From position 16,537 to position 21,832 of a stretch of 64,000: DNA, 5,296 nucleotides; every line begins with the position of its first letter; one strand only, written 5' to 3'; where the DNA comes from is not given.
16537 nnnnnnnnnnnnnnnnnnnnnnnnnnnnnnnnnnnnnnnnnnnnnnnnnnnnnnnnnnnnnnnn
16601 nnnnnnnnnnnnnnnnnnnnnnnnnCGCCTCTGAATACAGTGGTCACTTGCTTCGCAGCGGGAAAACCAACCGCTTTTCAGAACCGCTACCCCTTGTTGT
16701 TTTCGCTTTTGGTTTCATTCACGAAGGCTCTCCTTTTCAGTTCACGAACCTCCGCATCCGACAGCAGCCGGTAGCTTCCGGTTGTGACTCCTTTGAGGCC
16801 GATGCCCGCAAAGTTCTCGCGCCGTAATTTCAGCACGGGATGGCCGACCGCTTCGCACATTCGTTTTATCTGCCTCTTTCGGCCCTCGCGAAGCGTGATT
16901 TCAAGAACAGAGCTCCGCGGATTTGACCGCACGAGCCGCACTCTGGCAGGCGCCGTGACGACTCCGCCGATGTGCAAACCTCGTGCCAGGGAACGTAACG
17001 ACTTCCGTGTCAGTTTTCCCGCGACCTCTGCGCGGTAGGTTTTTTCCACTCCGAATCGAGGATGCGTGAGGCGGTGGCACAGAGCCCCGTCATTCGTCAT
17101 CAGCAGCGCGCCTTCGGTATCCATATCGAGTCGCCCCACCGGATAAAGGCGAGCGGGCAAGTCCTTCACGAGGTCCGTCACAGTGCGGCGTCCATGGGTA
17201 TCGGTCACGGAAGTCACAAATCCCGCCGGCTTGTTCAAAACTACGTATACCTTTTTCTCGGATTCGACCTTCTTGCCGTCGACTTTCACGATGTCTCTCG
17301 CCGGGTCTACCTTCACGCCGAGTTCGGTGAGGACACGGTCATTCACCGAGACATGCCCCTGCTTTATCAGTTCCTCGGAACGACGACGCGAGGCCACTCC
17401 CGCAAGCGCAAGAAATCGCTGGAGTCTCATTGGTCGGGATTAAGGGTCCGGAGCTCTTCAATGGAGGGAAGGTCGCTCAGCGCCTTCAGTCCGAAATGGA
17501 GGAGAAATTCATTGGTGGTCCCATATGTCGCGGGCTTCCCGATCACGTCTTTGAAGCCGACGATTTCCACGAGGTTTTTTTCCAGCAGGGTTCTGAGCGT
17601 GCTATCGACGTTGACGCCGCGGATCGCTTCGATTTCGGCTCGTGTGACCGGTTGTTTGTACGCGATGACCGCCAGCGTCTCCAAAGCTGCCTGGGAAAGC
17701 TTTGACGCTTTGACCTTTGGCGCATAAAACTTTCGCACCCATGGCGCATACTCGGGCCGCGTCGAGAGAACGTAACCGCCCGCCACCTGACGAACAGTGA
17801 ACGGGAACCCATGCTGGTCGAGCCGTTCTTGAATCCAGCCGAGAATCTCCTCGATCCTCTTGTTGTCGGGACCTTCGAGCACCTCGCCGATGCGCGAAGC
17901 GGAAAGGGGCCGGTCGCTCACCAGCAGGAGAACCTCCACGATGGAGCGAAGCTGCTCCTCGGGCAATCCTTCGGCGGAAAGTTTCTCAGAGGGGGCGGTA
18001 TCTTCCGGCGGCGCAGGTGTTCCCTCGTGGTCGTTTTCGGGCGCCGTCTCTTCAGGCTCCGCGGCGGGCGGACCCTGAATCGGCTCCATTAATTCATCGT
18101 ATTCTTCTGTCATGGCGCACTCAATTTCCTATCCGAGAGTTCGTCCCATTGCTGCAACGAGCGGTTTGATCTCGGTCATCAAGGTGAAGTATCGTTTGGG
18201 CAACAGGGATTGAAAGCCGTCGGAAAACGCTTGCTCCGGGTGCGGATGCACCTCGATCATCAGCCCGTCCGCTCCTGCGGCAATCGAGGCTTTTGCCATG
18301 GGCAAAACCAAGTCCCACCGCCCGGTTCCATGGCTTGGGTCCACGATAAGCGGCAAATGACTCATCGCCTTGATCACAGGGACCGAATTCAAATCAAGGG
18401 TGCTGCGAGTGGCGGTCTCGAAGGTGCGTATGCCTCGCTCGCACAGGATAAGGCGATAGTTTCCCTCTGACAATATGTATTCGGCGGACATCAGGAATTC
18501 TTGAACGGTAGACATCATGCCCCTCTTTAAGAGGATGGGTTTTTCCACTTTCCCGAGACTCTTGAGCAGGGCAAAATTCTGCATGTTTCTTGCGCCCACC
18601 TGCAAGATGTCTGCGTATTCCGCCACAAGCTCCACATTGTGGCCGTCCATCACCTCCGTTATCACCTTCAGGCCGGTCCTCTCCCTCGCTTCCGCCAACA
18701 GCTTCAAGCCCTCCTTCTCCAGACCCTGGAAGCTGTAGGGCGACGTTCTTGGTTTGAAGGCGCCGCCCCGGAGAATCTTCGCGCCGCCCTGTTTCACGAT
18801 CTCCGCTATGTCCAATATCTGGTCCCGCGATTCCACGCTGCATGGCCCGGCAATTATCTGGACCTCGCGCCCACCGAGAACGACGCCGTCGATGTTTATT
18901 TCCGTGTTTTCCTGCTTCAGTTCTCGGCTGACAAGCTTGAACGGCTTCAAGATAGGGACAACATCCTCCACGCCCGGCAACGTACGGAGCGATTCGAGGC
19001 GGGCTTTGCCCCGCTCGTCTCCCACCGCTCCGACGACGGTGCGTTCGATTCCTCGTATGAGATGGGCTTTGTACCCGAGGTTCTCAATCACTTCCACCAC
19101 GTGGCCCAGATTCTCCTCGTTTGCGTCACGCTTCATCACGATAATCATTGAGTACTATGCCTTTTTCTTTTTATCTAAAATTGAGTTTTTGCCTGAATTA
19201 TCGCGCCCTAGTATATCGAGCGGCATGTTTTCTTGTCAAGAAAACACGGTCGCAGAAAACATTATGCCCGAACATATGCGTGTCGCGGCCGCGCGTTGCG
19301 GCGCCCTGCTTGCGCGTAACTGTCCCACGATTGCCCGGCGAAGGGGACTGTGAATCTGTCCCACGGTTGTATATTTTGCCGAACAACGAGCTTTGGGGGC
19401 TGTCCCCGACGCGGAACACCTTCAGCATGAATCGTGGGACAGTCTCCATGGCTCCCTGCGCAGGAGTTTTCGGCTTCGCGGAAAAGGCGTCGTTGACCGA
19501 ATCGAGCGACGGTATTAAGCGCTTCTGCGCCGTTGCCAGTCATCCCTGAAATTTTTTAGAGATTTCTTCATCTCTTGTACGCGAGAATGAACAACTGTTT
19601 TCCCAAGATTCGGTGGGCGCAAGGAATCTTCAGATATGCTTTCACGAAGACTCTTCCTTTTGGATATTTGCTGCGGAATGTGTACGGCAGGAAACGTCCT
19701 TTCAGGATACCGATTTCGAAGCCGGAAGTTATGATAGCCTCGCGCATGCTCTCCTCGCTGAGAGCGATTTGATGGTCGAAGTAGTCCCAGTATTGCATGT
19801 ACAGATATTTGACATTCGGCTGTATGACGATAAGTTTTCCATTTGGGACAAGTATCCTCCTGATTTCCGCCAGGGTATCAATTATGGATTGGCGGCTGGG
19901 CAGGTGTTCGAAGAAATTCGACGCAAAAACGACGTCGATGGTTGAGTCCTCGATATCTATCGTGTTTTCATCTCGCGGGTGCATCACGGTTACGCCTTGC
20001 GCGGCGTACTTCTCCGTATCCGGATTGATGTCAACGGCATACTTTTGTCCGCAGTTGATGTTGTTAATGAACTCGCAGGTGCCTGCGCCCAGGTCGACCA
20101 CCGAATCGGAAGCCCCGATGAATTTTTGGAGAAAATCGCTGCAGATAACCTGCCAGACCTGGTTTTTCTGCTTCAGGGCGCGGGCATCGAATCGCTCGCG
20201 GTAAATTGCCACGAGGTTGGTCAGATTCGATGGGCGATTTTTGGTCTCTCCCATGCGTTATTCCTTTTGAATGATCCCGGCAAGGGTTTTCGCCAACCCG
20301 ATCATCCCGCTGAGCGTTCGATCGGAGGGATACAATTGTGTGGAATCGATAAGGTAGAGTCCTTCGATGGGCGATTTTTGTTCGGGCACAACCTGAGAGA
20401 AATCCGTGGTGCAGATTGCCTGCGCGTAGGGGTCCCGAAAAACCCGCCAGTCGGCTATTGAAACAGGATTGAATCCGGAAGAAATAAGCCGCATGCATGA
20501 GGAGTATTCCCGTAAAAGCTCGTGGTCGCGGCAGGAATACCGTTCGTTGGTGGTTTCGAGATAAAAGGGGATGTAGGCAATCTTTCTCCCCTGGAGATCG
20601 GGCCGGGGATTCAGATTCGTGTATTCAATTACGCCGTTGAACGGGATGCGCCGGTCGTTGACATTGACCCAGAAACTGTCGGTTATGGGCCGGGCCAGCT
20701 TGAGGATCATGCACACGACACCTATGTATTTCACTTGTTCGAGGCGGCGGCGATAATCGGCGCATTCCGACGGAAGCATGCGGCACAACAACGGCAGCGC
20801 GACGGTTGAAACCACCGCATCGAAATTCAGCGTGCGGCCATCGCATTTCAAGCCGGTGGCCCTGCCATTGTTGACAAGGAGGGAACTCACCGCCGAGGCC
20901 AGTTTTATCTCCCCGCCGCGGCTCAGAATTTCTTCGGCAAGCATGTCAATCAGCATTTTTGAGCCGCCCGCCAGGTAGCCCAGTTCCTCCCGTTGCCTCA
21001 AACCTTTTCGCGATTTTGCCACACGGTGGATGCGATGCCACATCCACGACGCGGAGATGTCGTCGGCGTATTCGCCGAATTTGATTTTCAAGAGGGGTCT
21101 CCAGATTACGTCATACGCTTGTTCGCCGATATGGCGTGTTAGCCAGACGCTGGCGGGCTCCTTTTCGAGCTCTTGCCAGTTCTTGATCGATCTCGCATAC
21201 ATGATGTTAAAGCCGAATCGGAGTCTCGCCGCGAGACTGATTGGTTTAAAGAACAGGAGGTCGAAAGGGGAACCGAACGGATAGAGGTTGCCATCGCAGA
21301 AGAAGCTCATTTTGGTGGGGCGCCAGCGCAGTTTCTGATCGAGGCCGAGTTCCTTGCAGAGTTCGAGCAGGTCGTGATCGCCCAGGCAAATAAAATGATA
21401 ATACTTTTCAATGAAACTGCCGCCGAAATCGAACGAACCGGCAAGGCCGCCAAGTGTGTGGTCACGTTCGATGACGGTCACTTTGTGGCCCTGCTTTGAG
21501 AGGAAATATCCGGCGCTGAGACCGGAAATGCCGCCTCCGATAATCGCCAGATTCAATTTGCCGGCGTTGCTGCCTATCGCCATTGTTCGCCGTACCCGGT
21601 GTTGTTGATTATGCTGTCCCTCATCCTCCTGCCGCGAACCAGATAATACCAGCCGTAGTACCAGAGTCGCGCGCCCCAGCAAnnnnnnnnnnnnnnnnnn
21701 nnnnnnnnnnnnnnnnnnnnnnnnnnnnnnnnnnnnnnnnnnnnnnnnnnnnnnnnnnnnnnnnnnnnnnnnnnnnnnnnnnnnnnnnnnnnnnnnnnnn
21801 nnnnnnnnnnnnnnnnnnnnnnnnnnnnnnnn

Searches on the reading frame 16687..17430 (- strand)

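Call 39: search_protein_families(library=pfam, proteins=[window:16687-17430:-], max_evalue=0.0001)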
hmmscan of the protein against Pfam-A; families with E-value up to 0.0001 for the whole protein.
window:16687-17430:- (247 aa): 2 families
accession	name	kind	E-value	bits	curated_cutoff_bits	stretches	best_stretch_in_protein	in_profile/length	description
PF00849.27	PseudoU_synth_2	-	2.3e-24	86.8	26.8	1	62-194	2-152/152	RNA pseudouridylate synthase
PF01479.30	S4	-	3.9e-12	46.1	22.8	1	1-43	1-44/48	S4 domain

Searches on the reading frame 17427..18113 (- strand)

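Call 71: search_protein_families(library=pfam, proteins=[window:17427-18113:-], max_evalue=0.0001)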
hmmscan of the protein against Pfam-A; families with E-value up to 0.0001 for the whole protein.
window:17427-18113:- (228 aa): 1 family
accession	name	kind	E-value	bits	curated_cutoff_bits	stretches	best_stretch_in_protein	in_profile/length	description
PF04079.22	SMC_ScpB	-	5.8e-51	172.7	27.4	1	58-217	2-159/160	Segregation and condensation complex subunit ScpB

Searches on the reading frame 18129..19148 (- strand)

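Call 39: search_protein_families(library=pfam, proteins=[window:18129-19148:-], max_evalue=0.0001)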
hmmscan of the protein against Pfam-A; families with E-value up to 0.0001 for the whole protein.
window:18129-19148:- (339 aa): 3 families
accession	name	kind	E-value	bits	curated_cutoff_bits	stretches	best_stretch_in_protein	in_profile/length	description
PF00793.26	DAHP_synth_1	-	1.6e-80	270.3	25.5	1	89-322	10-256/270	DAHP synthetase I family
PF18152.6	DAHP_snth_FXD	-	3.7e-22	78.3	27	1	1-68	1-67/67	DAHP synthase ferredoxin-like domain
PF03102.20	NeuB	-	2.8e-07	30.7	22.1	1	143-336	53-238/241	NeuB family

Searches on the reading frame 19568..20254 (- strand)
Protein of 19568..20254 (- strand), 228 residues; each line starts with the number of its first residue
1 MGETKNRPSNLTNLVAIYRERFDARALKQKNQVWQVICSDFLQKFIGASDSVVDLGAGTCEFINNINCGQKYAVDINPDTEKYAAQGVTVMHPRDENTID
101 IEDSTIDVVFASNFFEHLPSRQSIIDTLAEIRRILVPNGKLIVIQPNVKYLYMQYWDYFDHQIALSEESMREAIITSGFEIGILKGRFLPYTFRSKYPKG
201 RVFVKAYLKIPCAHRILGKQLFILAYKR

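Call 39: search_protein_families(library=pfam, proteins=[window:19568-20254:-], max_evalue=0.0001)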
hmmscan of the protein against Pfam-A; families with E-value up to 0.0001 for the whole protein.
window:19568-20254:- (228 aa): 5 families
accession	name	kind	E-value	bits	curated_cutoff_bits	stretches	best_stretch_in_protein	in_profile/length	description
PF08241.18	Methyltransf_11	-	5.3e-11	43.5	21.2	1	53-143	1-95/95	Methyltransferase domain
PF13489.12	Methyltransf_23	-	2.1e-08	34.5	27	1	39-180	10-160/164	Methyltransferase domain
PF08242.18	Methyltransf_12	-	4.7e-08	34.1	30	1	53-141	1-98/98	Methyltransferase domain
PF13649.12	Methyltransf_25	-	6.4e-07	30.4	27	1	52-139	1-97/97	Methyltransferase domain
PF13847.12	Methyltransf_31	-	3.9e-06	27.1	27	1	49-148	4-114/145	Methyltransferase domain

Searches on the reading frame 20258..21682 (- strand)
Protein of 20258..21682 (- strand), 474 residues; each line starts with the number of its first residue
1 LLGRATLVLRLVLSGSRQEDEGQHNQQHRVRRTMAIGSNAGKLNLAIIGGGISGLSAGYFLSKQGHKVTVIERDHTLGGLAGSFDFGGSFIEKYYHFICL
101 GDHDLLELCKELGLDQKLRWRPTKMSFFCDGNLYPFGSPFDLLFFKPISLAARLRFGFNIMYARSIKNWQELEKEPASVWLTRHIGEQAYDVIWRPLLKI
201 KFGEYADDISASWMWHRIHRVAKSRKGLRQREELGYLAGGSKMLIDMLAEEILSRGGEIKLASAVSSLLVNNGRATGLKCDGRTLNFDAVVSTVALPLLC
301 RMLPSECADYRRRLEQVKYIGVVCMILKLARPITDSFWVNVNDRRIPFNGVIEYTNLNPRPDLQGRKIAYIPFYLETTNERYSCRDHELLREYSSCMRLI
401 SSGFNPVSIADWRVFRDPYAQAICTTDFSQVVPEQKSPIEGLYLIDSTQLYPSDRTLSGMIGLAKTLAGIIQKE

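Call 39: search_protein_families(library=pfam, proteins=[window:20258-21682:-], max_evalue=0.0001)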
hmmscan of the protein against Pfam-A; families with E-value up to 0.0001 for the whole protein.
window:20258-21682:- (474 aa): 9 families
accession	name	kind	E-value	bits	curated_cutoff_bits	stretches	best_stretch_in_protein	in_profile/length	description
PF01593.30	Amino_oxidase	-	1.8e-27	97.1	19.8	1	52-333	1-295/443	Flavin containing amine oxidoreductase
PF01266.30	DAO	-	7.9e-14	52.4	27.9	1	45-303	2-213/353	FAD dependent oxidoreductase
PF13450.12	NAD_binding_8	-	5.5e-13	49.4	21.9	1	47-111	1-67/68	NAD(P)-binding Rossmann-like domain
PF00890.30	FAD_binding_2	-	4e-07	30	20.4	1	45-79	2-36/414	FAD binding domain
PF01946.23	Thi4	-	4.6e-06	26.5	26.2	1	43-81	18-57/235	Thi4 family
PF00070.33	Pyr_redox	-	5.6e-06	27.2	22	1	45-77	2-34/82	Pyridine nucleotide-disulphide oxidoreductase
PF03486.20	HI0933_like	-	9e-06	25.7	50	0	45-78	3-36/244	HI0933-like protein Rossmann domain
PF12831.13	FAD_oxidored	-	1.2e-05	25.3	27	1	45-82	2-39/416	FAD dependent oxidoreductase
PF07992.20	Pyr_redox_2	-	4.5e-05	23.5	26.1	0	22-76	122-176/291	Pyridine nucleotide-disulphide oxidoreductase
